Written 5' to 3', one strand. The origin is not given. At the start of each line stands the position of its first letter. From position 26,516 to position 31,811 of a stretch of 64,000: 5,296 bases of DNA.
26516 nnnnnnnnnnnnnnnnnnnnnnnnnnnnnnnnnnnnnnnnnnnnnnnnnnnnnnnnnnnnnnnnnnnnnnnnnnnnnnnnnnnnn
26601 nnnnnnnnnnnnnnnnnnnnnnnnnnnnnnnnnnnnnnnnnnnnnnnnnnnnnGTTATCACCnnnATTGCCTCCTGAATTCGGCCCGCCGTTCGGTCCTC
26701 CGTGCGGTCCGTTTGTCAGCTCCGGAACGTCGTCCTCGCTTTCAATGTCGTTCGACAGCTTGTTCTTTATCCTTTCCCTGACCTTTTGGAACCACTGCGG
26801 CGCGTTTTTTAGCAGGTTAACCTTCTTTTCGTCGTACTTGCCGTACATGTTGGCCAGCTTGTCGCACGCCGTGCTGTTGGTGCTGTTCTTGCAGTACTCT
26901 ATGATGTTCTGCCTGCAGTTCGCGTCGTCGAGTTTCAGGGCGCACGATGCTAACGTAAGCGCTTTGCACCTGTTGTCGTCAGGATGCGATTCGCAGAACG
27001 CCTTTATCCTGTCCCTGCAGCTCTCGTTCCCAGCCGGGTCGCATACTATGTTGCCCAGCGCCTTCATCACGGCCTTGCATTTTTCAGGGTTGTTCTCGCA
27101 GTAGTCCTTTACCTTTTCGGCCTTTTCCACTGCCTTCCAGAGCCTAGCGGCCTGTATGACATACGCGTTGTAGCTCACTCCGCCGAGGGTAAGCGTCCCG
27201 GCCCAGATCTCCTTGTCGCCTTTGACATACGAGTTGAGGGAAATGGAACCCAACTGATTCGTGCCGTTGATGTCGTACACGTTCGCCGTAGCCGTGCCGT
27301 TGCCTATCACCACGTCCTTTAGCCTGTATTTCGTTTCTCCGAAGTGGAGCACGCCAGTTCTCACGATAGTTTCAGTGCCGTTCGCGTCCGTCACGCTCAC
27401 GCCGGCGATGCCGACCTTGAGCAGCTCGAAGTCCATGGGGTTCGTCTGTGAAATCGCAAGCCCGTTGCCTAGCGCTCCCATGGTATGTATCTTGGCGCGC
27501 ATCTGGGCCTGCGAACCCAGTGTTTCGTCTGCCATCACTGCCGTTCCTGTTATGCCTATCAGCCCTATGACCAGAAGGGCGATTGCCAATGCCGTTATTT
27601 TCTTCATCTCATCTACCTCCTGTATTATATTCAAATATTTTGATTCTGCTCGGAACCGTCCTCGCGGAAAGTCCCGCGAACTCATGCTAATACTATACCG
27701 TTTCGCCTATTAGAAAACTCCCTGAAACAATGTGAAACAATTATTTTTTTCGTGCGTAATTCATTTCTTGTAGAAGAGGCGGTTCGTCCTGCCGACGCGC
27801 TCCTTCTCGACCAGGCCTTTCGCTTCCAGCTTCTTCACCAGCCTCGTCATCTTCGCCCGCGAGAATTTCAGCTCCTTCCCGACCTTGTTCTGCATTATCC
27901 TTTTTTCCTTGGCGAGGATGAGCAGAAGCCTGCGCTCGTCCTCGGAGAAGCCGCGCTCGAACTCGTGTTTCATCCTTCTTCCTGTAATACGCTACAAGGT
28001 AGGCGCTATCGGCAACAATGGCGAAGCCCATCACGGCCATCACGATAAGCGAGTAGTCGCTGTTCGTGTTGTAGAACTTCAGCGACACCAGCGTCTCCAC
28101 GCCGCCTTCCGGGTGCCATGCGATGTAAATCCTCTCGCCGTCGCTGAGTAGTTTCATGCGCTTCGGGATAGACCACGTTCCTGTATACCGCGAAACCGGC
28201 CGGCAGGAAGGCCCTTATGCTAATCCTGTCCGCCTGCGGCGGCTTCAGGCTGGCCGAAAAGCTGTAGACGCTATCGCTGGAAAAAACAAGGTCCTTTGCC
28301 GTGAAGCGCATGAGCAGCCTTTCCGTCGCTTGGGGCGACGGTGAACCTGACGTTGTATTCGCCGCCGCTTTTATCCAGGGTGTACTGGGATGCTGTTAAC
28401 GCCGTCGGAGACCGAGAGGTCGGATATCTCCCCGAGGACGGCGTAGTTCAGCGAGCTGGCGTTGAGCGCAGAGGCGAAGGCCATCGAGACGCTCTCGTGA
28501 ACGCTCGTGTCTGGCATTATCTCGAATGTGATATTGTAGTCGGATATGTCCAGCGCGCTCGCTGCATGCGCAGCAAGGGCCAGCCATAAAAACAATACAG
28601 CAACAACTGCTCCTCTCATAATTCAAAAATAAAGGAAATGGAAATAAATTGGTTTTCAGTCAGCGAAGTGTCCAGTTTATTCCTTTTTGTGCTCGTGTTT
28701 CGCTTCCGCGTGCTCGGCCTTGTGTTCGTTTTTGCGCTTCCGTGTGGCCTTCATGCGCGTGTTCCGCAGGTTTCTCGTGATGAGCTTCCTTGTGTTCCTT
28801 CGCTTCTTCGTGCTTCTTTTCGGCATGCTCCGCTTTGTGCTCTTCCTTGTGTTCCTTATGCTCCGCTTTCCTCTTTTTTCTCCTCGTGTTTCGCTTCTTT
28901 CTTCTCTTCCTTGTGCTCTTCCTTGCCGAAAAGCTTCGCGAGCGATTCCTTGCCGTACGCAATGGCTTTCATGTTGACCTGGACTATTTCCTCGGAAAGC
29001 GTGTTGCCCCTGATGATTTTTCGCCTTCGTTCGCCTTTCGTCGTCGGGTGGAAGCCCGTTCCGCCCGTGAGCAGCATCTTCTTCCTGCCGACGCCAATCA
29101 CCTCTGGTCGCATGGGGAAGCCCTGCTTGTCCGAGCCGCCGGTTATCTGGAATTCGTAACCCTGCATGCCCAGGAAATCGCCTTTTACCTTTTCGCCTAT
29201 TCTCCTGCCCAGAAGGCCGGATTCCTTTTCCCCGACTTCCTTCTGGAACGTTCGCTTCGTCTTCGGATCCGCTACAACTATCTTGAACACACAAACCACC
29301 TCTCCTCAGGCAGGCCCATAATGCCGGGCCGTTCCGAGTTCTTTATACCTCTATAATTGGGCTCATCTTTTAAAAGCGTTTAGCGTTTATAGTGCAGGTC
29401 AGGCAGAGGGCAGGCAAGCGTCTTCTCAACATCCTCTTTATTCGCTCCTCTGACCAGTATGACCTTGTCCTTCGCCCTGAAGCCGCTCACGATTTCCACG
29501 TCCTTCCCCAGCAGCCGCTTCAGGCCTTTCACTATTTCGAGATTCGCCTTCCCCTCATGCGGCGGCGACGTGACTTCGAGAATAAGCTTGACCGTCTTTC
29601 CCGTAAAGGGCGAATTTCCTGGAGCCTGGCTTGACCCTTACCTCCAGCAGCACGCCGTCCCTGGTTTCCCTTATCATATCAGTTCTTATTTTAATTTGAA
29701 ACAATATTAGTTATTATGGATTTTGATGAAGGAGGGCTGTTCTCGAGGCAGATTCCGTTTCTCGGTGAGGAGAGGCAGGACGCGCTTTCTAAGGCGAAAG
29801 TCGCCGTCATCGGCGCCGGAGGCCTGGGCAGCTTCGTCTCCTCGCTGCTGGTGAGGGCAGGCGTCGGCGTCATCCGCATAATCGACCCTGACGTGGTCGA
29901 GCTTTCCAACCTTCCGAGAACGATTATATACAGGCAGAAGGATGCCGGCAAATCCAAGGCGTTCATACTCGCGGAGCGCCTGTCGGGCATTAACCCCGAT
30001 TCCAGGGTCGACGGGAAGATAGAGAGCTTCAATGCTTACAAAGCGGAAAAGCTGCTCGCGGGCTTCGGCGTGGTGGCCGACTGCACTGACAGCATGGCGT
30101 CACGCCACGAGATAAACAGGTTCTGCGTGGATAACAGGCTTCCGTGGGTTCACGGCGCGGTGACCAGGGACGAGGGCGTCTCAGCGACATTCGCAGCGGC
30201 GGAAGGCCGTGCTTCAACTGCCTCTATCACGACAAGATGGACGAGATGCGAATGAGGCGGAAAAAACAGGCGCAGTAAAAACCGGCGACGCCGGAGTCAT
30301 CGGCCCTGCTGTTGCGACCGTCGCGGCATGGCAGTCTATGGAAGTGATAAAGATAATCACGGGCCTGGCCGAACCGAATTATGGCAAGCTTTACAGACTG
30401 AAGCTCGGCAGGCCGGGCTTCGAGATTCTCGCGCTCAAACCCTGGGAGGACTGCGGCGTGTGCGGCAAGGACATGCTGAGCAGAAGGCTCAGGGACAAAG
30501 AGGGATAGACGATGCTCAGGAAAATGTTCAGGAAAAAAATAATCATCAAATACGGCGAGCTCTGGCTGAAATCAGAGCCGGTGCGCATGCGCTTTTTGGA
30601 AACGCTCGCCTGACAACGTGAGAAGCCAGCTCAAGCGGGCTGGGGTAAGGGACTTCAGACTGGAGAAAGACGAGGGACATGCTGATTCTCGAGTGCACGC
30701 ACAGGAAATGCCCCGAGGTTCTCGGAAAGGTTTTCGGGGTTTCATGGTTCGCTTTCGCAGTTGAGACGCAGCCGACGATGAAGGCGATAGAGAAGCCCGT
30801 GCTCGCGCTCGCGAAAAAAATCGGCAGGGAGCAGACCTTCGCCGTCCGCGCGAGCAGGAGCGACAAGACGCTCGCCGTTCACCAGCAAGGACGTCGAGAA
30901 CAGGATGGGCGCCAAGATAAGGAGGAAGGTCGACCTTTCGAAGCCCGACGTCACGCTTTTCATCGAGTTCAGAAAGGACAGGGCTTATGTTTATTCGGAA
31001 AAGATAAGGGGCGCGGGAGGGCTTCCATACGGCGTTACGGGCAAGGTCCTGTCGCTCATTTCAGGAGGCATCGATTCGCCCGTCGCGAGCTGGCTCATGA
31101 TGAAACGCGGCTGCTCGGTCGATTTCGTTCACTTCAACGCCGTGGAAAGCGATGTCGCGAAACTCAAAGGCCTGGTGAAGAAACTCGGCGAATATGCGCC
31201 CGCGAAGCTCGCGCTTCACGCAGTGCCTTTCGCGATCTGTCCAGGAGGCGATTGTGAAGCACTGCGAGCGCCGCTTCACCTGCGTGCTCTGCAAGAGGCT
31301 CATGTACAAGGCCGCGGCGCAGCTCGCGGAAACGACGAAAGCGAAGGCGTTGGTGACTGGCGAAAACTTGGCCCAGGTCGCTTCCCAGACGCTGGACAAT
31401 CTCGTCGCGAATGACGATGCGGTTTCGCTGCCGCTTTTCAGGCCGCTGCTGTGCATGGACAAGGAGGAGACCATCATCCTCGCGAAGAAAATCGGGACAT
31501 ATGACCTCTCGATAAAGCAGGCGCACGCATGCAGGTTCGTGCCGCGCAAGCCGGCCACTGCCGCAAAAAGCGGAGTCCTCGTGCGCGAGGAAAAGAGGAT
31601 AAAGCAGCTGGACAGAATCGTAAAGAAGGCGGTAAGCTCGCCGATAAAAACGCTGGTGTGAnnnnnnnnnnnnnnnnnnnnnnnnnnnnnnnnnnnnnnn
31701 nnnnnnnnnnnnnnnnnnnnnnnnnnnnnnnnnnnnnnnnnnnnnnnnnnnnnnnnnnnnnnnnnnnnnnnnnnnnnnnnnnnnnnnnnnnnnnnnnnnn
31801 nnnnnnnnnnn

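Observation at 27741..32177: Indel hot-spot: ~14 frame disruptions in six consecutive genes within 4.4 kb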

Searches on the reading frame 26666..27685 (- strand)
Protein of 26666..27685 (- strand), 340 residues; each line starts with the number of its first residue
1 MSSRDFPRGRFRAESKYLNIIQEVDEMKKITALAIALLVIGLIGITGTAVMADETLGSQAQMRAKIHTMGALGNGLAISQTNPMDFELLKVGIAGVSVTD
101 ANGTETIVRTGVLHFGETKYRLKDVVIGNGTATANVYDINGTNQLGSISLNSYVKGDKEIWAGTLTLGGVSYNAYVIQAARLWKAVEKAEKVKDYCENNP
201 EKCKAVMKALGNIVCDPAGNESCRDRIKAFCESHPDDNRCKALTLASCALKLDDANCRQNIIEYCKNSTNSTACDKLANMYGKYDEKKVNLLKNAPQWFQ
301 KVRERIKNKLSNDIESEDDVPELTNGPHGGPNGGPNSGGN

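Call 32: find_encoding_contigs(protein=window:26666-27607:-, flank=10000, max_places=10)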
Protein window:26666-27607:- (314 aa): no gene with exactly this product is on record in the collection.

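Call 33: find_encoding_contigs(protein=window:26666-27685:-, flank=10000, max_places=10)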
Protein window:26666-27685:- (340 aa): no gene with exactly this product is on record in the collection.

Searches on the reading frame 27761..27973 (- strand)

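Call 9: search_protein_families(library=pfam, proteins=[window:27761-27973:-], max_evalue=0.01)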
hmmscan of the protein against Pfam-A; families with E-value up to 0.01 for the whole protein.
window:27761-27973:- (70 aa): 9 families
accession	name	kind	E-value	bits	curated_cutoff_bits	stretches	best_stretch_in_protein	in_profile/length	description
PF24034.1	DUF7343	-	1.4e-11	44.5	27.6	1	10-66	3-59/62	Domain of unknown function (DUF7343)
PF12802.13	MarR_2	-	3.3e-08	34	27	1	13-62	7-57/61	MarR family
PF01978.25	TrmB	-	9.2e-08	32.3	25.6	1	8-61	5-58/68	Sugar-specific transcriptional regulator TrmB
PF01047.28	MarR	-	3.6e-07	30.4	24.6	1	13-59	5-51/59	MarR family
PF13412.12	HTH_24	-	1.1e-05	25.3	21.9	1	14-56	6-48/48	Winged helix-turn-helix DNA-binding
PF22381.2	Staph_reg_Sar_Rot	-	2.1e-05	25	27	1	16-60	19-63/85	Transcriptional regulator SarA/Rot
PF04182.18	B-block_TFIIIC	-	0.00083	19.8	22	1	11-64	2-63/73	B-block binding subunit of TFIIIC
PF22665.2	DUF6293_C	-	0.002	19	27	1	36-65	58-87/101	DUF6293 C-terminal winged helix domain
PF25213.1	HVO_A0261_N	-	0.0023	18.2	35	1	13-58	12-57/86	HVO_A0261 N-terminal domain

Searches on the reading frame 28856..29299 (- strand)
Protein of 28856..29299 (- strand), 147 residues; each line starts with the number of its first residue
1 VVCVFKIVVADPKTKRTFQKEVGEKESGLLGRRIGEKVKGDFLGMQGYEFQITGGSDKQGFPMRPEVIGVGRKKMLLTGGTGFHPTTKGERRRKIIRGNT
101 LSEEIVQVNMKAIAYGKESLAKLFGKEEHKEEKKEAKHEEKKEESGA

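Call 9: search_protein_families(library=pfam, proteins=[window:28856-29299:-], max_evalue=0.01)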
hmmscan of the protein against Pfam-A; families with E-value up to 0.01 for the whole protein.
window:28856-29299:- (147 aa): 1 family
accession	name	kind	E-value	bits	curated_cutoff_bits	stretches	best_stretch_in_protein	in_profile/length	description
PF01092.24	Ribosomal_S6e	-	4.2e-40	136.9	26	1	5-124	1-124/125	Ribosomal protein S6e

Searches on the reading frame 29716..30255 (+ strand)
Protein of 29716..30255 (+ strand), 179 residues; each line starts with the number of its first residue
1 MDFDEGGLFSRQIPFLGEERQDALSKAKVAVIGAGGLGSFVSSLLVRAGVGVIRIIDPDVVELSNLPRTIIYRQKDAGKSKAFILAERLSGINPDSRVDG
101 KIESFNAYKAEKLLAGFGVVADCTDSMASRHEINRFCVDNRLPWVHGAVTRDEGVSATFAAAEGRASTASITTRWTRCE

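Call 9: search_protein_families(library=pfam, proteins=[window:29716-30255:+], max_evalue=0.01)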
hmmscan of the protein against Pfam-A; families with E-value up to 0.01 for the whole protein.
window:29716-30255:+ (179 aa): 2 families
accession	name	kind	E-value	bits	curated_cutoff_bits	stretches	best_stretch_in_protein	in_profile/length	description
PF00899.27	ThiF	-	1.4e-46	159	28.1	1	9-164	1-158/238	ThiF family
PF01494.25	FAD_binding_3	-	0.0069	16.1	22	1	27-53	2-28/349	FAD binding domain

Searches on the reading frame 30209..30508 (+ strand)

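Call 9: search_protein_families(library=pfam, proteins=[window:30209-30508:+], max_evalue=0.01)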
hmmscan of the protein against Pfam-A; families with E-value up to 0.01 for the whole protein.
window:30209-30508:+ (99 aa): 1 family
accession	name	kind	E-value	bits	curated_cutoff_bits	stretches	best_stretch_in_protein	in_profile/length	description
PF00899.27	ThiF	-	4.6e-05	23.1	28.1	1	19-82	170-236/238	ThiF family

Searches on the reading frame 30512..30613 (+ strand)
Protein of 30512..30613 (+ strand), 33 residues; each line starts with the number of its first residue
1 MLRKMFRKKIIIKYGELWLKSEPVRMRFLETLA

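Call 8: search_protein_families(library=pfam, proteins=[window:30512-30613:+], max_evalue=0.01)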
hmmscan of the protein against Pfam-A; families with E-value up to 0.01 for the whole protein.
window:30512-30613:+ (33 aa): 1 family
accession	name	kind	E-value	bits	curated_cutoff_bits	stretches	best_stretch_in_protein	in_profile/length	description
PF22025.1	ThiI_fer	-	0.00043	21.1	25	1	10-32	2-23/72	ThiI ferredoxin-like domain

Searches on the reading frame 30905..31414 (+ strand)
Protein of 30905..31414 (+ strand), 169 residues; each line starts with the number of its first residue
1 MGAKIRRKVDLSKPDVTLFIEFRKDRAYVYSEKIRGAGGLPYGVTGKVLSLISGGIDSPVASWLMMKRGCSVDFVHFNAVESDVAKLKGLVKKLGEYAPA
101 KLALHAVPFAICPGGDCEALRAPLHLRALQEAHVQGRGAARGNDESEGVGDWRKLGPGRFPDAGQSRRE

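Call 8: search_protein_families(library=pfam, proteins=[window:30905-31414:+], max_evalue=0.01)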
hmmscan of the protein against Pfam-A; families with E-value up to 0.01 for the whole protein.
window:30905-31414:+ (169 aa): 4 families
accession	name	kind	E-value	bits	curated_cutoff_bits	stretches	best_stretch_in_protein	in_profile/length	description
PF02568.20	ThiI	-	2.6e-17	63.5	20.5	1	43-109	1-72/197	Thiamine biosynthesis protein (ThiI)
PF02926.22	THUMP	-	7e-05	23.6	20.6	1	6-31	58-83/84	THUMP domain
PF03054.22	tRNA_Me_trans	-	0.0074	16.4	20.6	1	47-83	2-38/202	tRNA methyl transferase HUP domain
PF06508.19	QueC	-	0.009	16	22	0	47-78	1-32/210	Queuosine biosynthesis protein QueC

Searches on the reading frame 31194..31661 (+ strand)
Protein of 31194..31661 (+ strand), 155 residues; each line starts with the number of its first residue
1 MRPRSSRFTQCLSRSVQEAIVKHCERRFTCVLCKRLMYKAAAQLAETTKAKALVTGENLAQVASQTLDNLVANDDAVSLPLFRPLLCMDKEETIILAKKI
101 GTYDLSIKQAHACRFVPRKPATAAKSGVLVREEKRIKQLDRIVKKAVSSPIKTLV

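Call 8: search_protein_families(library=pfam, proteins=[window:31194-31661:+], max_evalue=0.01)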
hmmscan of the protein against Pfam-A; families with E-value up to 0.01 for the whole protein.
window:31194-31661:+ (155 aa): 1 family
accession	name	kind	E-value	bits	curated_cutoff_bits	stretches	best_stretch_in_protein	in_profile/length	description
PF02568.20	ThiI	-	1.2e-39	136.4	20.5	1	12-136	71-195/197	Thiamine biosynthesis protein (ThiI)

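Call 42: find_related_loci(query=window:31236-31658:+, collection=genome_contigs, flank=6000)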
Query window:31236-31658:+ (141 aa) in genome_contigs; peptide patterns used: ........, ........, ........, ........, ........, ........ (x = any residue, [..] = any of these).
241 stretches matched a pattern; 1 encode a relative of the query (tblastn E <= 1e-3); 1 distinct loci.
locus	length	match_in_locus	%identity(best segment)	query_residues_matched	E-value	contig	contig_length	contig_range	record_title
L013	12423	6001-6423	74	1-141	8e-69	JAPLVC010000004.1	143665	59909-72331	MAG: Candidatus Aenigmatarchaeota archaeon isolate LacPavin_0920_SED3_MAG_50_31 LacPavin_0920_SED3_scaffold_380246, whol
